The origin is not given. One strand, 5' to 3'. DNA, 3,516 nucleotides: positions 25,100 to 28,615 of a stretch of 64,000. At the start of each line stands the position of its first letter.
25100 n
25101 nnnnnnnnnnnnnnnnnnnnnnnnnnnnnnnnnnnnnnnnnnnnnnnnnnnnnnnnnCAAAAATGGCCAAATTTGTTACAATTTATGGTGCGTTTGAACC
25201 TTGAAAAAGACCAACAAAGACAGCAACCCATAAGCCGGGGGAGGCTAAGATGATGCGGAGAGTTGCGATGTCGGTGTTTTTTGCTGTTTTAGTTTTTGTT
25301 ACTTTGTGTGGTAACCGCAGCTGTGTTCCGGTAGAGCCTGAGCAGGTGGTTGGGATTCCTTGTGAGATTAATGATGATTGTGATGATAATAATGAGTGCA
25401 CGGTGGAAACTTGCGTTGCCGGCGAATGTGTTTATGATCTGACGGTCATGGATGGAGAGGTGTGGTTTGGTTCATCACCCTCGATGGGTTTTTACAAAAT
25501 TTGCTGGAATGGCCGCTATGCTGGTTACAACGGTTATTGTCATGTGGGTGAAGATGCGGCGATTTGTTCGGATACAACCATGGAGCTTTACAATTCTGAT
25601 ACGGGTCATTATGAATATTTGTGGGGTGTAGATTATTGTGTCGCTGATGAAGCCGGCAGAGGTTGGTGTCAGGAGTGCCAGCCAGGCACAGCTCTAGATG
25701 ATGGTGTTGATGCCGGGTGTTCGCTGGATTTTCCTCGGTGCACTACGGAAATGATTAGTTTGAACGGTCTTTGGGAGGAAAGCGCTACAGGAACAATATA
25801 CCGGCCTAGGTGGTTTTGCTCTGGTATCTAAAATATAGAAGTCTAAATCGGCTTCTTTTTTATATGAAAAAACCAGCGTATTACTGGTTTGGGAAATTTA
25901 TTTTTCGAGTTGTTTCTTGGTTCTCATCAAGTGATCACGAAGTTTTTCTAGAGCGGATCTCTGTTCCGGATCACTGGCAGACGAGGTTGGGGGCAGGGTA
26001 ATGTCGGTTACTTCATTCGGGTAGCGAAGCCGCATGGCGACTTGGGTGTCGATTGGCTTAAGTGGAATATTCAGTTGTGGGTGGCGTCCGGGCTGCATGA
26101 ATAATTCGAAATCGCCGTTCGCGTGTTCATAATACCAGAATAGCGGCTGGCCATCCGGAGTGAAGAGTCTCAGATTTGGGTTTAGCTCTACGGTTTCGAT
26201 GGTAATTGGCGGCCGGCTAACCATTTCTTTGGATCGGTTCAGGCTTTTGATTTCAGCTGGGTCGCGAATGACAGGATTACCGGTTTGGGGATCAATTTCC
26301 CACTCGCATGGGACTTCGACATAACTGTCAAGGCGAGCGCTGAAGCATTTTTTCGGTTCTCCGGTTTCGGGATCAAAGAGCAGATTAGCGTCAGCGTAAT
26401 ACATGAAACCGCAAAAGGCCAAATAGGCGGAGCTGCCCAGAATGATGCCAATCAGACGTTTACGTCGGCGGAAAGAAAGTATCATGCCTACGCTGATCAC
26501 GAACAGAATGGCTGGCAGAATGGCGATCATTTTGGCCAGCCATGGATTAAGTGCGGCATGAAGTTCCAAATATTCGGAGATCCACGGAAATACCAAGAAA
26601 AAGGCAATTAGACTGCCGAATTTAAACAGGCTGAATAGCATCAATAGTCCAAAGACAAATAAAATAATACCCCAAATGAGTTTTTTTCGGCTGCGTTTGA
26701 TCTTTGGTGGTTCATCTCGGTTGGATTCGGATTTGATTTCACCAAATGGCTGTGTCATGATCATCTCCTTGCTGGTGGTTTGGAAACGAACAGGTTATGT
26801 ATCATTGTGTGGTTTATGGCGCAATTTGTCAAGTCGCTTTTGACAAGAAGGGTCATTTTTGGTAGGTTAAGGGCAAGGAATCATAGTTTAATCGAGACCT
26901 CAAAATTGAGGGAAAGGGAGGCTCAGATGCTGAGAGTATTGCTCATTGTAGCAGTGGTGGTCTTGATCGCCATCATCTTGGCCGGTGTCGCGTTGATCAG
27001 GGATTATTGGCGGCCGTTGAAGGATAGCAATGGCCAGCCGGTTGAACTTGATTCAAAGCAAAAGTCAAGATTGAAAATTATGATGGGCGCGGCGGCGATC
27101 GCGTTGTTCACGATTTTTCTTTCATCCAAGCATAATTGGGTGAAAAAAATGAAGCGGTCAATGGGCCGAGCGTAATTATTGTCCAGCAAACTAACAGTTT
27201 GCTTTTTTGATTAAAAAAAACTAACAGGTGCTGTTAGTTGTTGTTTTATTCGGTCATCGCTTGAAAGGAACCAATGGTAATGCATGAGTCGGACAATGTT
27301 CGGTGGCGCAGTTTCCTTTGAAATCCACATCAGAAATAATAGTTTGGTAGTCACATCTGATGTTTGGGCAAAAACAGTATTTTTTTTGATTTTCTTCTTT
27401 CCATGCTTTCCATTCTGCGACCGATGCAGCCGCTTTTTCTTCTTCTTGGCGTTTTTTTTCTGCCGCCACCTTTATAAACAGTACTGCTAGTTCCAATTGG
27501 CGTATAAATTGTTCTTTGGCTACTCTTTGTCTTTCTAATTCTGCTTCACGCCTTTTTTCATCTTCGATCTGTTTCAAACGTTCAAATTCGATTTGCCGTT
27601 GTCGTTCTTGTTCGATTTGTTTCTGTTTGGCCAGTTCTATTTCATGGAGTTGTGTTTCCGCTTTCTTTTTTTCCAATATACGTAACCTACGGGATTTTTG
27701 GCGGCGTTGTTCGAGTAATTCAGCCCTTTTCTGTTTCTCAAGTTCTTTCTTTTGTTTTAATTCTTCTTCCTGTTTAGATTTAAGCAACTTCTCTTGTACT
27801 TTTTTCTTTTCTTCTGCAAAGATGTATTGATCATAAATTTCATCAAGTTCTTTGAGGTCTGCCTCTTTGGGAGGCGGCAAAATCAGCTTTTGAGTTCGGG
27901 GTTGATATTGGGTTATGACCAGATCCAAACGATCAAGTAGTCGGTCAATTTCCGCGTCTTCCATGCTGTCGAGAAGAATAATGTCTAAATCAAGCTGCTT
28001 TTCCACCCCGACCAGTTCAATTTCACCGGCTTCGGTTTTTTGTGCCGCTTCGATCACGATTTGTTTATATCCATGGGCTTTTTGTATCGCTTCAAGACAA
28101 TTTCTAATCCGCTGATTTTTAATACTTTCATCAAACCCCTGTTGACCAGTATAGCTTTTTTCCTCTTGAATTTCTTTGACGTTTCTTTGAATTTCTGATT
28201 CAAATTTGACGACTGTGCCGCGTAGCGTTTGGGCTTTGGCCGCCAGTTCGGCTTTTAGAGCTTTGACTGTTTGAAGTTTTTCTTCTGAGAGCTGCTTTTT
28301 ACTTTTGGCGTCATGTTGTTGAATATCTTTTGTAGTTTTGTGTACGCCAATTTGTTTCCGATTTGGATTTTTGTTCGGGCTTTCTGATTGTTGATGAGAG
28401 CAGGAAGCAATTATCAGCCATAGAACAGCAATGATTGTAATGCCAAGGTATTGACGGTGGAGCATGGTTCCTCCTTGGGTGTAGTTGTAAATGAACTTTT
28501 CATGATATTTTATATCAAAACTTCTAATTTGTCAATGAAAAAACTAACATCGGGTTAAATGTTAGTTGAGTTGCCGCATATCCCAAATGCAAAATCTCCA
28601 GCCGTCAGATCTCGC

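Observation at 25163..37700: Cassette-like expansion of TolB/PD40-propeller lipoproteins with a shared N-terminal domain, paired with paralogous membrane proteins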

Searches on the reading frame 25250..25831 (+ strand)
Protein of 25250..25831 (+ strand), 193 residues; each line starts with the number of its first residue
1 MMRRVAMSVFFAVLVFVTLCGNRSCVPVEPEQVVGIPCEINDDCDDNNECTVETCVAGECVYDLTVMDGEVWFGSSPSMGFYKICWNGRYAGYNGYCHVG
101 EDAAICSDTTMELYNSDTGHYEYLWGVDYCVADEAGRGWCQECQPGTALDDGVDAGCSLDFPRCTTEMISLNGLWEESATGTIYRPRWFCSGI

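Call 4: search_protein_families(library=pfam, proteins=[window:25250-25831:+], max_evalue=1)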
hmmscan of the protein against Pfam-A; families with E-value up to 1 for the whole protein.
window:25250-25831:+ (193 aa): 3 families
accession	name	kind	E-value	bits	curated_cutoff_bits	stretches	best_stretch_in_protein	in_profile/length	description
PF23416.1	DUF7107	-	0.00033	21.3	24.6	1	18-56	12-47/48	Domain of unknown function (DUF7107)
PF10913.13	DUF2706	-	0.023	15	25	1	13-56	8-49/59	Protein of unknown function (DUF2706)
PF00526.23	Dicty_CTDC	-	0.025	14.8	27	1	43-56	1-14/24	Dictyostelium (slime mold) repeat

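Call 87: search_protein_families(library=padloc, proteins=[window:25250-25831:+], max_evalue=0.01)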
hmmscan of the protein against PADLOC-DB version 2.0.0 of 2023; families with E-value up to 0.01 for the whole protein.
window:25250-25831:+ (193 aa): 0 families

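Call 88: search_protein_families(library=ncbifam, proteins=[window:25250-25831:+], max_evalue=0.01)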
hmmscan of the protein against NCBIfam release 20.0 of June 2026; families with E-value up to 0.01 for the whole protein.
window:25250-25831:+ (193 aa): 0 families

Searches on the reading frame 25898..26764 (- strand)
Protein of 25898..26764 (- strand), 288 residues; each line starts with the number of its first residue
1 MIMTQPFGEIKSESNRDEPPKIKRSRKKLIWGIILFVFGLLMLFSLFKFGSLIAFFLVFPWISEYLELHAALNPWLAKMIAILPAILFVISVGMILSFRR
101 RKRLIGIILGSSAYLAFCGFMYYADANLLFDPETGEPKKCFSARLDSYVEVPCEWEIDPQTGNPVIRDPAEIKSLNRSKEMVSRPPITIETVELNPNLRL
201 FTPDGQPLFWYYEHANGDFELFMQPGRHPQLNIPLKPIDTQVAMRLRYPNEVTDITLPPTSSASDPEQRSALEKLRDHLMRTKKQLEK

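Call 4: search_protein_families(library=pfam, proteins=[window:25898-26764:-], max_evalue=1)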
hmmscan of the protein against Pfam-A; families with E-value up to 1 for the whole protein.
window:25898-26764:- (288 aa): 2 families
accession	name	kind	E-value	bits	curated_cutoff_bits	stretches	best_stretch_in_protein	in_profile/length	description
PF07332.16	Phage_holin_3_6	-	0.13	12.8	28.4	1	23-103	27-95/116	Putative Actinobacterial Holin-X, holin superfamily III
PF20990.2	DUF2207_C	-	0.63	10.1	33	0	29-100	143-187/247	Predicted membrane protein (DUF2207) C-terminal domain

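Call 64: find_homologous_proteins(query=A7, max_evalue=0.001)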
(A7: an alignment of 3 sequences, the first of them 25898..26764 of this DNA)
Query A7 (3 sequences) (288 aa, profile of the alignment): 15 proteins with E <= 0.001 among 8000 candidates.
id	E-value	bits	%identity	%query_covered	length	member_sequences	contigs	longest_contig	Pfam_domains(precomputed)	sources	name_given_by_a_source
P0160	1.9e-145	501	41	91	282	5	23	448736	-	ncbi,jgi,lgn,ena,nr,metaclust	ncbi:hypothetical protein HN643_00955 [Candidatus Falkowbacteria bacterium]|jgi:hypothetical protein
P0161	1.7e-142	492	100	99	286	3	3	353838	-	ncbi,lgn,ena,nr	ncbi:TPA: hypothetical protein DF272_06275 [Candidatus Falkowbacteria bacterium]|nr:hypothetical pro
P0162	9.4e-135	466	43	91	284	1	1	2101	-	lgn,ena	-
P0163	5.3e-90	319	41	91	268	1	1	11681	-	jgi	jgi:hypothetical protein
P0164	4.0e-89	317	43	83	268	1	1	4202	-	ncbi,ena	ncbi:MAG: hypothetical protein AAB766_03610 [Patescibacteria group bacterium]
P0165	5.5e-89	316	40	84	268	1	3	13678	-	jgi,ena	-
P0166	4.9e-88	313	40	84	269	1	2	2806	-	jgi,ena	-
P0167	1.9e-87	311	42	84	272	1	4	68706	-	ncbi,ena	ncbi:MAG: hypothetical protein AAB575_02990 [Patescibacteria group bacterium]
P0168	1.3e-80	289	42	83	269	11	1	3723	-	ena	-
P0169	1.9e-79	285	42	83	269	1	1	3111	-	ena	-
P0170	1.0e-57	213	34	87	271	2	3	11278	-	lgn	-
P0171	1.7e-39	154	30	76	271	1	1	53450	-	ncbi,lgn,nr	ncbi:hypothetical protein JW977_00385 [Candidatus Falkowbacteria bacterium]|nr:hypothetical protein 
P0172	3.0e-39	153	28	79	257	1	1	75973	-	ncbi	ncbi:conserved membrane hypothetical protein [Candidatus Magnetomoraceae bacterium gMMP-15]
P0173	3.1e-39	153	30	62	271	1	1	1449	-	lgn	-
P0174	1.5e-12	65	24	63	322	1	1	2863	-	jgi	jgi:hypothetical protein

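Call 65: find_encoding_contigs(protein=P0163, flank=6000, max_places=1)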
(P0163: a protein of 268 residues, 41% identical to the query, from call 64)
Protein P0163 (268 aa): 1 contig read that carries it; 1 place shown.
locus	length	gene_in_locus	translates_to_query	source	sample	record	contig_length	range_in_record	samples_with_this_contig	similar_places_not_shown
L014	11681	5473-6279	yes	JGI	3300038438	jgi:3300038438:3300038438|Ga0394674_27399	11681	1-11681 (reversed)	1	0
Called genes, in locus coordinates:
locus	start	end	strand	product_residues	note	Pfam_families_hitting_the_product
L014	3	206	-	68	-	?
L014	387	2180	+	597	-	-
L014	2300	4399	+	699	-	-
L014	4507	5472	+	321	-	-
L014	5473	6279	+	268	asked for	-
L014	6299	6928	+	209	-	-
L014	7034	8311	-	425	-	PF00374:NiFeSe_Hases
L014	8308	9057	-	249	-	PF01058:Oxidored_q6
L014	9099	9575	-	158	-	-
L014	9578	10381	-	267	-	PF00175:NAD_binding_1, PF10418:DHODB_Fe-S_bind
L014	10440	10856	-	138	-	PF05635:23S_rRNA_IVP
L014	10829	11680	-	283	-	?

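Call 66: find_encoding_contigs(protein=P0165, flank=6000, max_places=1)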
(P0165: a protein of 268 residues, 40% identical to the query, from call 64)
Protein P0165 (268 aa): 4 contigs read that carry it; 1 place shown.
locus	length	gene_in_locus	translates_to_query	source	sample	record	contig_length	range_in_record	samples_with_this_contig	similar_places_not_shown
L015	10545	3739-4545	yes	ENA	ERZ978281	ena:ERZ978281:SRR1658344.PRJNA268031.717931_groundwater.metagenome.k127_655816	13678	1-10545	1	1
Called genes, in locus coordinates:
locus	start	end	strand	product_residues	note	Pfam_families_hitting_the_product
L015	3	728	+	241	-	?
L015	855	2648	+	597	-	PF23381:Beta-prop_IFT122_1st (weak), PF04053:B-prop_COPA_B_2nd (faint), PF24817:WD40_WDHD1_1st (faint), PF25174:Beta-prop_THOC3 (weak)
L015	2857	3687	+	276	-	-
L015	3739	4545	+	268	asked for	-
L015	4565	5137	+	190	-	-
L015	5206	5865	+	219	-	-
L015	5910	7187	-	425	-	PF00374:NiFeSe_Hases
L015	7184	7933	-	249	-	PF01058:Oxidored_q6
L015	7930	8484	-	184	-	-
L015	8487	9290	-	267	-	PF00175:NAD_binding_1, PF10418:DHODB_Fe-S_bind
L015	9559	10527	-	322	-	PF13183:Fer4_8 (faint), PF13534:Fer4_17 (faint), PF13746:Fer4_18 (faint), PF12838:Fer4_7 (faint), PF14697:Fer4_21 (faint), PF00037:Fer4 (faint), PF12797:Fer4_2 (faint), PF17179:Fer4_22, +1 more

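Call 67: find_encoding_contigs(protein=P0172, flank=6000, max_places=1)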
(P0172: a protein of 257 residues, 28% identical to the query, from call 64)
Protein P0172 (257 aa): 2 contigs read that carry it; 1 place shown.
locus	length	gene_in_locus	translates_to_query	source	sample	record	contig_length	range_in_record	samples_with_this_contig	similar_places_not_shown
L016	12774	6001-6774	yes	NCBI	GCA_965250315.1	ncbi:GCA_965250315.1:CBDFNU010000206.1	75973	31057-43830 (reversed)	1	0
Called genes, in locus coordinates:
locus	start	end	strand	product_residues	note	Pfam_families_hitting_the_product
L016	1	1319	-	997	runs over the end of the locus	PF02700:PurS (faint), PF18072:FGAR-AT_linker (faint), PF00586:AIRS, PF02769:AIRS_C, PF00586:AIRS (weak), PF02769:AIRS_C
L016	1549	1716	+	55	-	-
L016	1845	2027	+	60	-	-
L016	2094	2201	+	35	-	-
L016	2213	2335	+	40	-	-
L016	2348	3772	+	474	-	PF02127:Peptidase_M18, PF05343:Peptidase_M42 (faint)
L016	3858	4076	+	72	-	-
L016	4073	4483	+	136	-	PF01850:PIN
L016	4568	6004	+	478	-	-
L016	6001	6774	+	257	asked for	-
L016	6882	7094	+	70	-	PF03683:UPF0175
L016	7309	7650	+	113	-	PF01909:NTP_transf_2, PF18765:Polbeta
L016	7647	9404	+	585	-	PF00664:ABC_membrane, PF00005:ABC_tran, PF02463:SMC_N (weak)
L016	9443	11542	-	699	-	PF00656:Peptidase_C14, PF08308:PEGA (weak), PF03781:FGE-sulfatase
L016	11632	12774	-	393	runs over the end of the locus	PF00108:Thiolase_N, PF02803:Thiolase_C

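Call 81: find_encoding_contigs(protein=P0167, flank=8000, max_places=1)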
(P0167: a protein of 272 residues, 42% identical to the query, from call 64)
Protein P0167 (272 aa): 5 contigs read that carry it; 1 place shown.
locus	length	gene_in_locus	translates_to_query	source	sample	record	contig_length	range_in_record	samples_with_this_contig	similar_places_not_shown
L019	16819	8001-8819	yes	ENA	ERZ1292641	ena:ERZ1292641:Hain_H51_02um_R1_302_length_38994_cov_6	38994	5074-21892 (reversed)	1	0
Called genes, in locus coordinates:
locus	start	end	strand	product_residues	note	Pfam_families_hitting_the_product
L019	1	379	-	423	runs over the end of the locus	PF00162:PGK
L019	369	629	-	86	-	PF01155:HypA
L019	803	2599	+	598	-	-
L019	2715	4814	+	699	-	-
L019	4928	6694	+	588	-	PF24817:WD40_WDHD1_1st (faint), PF23381:Beta-prop_IFT122_1st (faint), PF25175:Beta-prop_WDR5 (faint), PF25174:Beta-prop_THOC3 (weak)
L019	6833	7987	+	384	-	-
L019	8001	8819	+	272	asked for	-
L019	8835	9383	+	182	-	-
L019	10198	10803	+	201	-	-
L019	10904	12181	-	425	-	PF00374:NiFeSe_Hases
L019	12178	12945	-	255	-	PF01058:Oxidored_q6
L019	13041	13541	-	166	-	-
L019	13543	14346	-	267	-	PF00175:NAD_binding_1, PF10418:DHODB_Fe-S_bind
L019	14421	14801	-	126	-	PF05635:23S_rRNA_IVP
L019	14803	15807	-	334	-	PF12838:Fer4_7 (faint), PF13534:Fer4_17 (faint), PF13746:Fer4_18 (faint), PF14697:Fer4_21 (faint), PF00037:Fer4 (faint), PF12797:Fer4_2 (faint), PF13183:Fer4_8 (weak), PF17179:Fer4_22, +1 more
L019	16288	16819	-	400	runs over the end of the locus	PF00817:IMS, PF21999:IMS_HHH_1, PF11799:IMS_C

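Call 82: find_encoding_contigs(protein=P0171, flank=8000, max_places=1)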
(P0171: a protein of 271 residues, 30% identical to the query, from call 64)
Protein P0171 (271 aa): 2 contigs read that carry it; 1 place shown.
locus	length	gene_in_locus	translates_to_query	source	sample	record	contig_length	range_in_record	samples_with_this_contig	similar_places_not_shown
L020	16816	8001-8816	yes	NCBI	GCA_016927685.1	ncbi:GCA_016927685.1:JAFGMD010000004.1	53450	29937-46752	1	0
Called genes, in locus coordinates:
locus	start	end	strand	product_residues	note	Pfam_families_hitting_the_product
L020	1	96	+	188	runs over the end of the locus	PF03575:Peptidase_S51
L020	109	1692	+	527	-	PF00133:tRNA-synt_1, PF01406:tRNA-synt_1e, PF09334:tRNA-synt_1g, PF00133:tRNA-synt_1, PF01406:tRNA-synt_1e (weak), PF19303:Anticodon_3, PF08264:Anticodon_1 (weak)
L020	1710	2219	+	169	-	PF02674:Colicin_V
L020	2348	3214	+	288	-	PF01026:TatD_DNase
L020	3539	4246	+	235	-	-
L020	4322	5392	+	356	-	PF07143:AttH, PF17186:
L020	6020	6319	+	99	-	PF00226:DnaJ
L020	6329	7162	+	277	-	-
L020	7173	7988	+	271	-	PF01841:Transglut_core, PF04473:DUF553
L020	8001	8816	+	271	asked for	-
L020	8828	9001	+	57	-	-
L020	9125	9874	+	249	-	-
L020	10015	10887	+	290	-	-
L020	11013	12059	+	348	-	-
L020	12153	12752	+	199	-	-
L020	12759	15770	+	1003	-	PF00580:UvrD-helicase, PF13245:AAA_19, PF13604:AAA_30 (faint), PF13361:UvrD_C, PF13538:UvrD_C_2 (faint), PF12705:PDDEXK_1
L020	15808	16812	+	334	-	-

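Call 87: search_protein_families(library=padloc, proteins=[window:25898-26764:-], max_evalue=0.01)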
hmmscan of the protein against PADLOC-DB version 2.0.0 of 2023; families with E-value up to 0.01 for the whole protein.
window:25898-26764:- (288 aa): 0 families

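Call 88: search_protein_families(library=ncbifam, proteins=[window:25898-26764:-], max_evalue=0.01)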
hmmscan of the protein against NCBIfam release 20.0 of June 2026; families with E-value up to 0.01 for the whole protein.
window:25898-26764:- (288 aa): 2 families
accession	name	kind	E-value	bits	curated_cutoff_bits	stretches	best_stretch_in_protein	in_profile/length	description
NF045951.1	MAG0110_fam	subfamily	3.6e-05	23.2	98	1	21-123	5-99/237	MAG0110 family membrane protein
TIGR04370.1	glyco_rpt_poly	subfamily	0.0012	17.9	40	1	11-119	69-185/396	oligosaccharide repeat unit polymerase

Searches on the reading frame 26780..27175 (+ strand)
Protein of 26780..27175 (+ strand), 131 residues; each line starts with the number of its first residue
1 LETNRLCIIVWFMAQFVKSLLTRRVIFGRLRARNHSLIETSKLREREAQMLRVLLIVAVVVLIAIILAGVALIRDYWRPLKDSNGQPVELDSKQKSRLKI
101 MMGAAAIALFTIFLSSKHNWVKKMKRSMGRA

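Call 4: search_protein_families(library=pfam, proteins=[window:26780-27175:+], max_evalue=1)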
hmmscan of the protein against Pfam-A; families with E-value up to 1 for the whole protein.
window:26780-27175:+ (131 aa): 7 families
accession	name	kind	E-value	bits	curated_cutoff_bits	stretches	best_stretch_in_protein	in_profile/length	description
PF01899.21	MNHE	-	0.0024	18.1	27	1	31-109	36-101/145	Na+/H+ ion antiporter subunit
PF15102.11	TMEM154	-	0.026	14.8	30.3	1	43-96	54-109/153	TMEM154 protein family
PF00001.26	7tm_1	-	0.052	13.5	30.5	1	6-92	156-229/260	7 transmembrane receptor (rhodopsin family)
PF06653.16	Claudin_3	-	0.063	13.7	28.7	1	50-83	1-34/163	Tight junction protein, Claudin-like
PF15420.11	Abhydrolase_9_N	-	0.1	13.1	27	0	72-129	30-82/208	Alpha/beta-hydrolase family N-terminus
PF20088.4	DUF6480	-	0.15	12.4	25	1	44-72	47-75/78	Family of unknown function (DUF6480)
PF09889.16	DUF2116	-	0.4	11.1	26.8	0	45-67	32-54/59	Probable treble clef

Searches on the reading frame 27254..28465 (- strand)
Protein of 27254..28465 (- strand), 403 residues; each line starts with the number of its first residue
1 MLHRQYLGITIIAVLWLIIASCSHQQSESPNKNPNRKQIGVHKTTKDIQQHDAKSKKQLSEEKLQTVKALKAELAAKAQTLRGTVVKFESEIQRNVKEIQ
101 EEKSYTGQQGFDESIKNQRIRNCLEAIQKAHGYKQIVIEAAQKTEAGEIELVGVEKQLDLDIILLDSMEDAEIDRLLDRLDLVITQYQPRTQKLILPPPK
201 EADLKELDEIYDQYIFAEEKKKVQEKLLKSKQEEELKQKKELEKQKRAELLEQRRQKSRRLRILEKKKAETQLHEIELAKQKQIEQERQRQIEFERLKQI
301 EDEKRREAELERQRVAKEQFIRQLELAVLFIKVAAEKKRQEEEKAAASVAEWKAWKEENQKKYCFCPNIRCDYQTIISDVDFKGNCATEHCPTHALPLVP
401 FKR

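Call 4: search_protein_families(library=pfam, proteins=[window:27254-28465:-], max_evalue=1)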
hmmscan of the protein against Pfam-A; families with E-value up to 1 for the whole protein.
window:27254-28465:- (403 aa): 1 family
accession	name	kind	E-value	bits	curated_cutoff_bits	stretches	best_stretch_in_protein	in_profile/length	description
PF09476.15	Pilus_CpaD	-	0.017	15.3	31.1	1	13-77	2-70/200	Pilus biogenesis CpaD protein (pilus_cpaD)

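Call 87: search_protein_families(library=padloc, proteins=[window:27254-28465:-], max_evalue=0.01)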
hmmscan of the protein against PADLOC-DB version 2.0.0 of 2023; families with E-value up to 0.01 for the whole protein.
window:27254-28465:- (403 aa): 0 families

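Call 88: search_protein_families(library=ncbifam, proteins=[window:27254-28465:-], max_evalue=0.01)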
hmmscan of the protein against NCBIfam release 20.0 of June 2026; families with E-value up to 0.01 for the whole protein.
window:27254-28465:- (403 aa): 0 families
